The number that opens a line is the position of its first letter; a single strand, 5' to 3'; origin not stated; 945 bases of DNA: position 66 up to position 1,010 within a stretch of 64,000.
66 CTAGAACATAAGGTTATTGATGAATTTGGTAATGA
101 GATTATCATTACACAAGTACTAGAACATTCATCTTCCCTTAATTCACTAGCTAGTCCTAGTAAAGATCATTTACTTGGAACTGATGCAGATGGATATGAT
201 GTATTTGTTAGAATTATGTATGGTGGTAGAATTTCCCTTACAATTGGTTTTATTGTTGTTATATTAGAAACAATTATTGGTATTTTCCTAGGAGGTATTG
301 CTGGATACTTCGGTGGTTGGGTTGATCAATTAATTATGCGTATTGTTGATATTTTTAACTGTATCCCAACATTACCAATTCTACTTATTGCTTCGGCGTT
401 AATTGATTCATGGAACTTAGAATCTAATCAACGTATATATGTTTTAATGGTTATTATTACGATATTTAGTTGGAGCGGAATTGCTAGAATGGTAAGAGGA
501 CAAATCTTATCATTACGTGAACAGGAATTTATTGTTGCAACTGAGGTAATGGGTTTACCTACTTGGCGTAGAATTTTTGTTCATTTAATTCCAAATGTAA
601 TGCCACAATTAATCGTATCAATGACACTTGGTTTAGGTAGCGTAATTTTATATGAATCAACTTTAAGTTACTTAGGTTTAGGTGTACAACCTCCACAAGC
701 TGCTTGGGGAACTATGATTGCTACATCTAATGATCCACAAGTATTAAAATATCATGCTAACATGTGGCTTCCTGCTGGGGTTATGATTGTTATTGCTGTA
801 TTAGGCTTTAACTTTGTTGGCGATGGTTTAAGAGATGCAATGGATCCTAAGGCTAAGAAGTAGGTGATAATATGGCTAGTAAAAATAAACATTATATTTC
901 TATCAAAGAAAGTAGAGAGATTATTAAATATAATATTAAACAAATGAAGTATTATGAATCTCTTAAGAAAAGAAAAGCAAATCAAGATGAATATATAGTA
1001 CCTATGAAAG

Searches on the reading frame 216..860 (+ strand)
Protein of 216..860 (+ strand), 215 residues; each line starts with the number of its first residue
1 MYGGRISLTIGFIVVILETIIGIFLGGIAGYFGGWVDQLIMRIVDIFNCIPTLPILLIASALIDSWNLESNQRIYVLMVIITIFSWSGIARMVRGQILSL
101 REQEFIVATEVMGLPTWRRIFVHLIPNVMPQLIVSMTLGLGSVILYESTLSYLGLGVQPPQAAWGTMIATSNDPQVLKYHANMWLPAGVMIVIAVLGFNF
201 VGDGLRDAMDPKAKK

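Call 14: search_protein_families(library=pfam, proteins=[window:216-860:+], max_evalue=0.0001)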
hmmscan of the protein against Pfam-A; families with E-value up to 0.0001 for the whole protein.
window:216-860:+ (215 aa): 1 family
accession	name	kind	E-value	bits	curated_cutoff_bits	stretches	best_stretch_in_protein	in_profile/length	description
PF00528.27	BPD_transp_1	-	1.9e-34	119.4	26.4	1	22-214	1-183/184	Binding-protein-dependent transport system inner membrane component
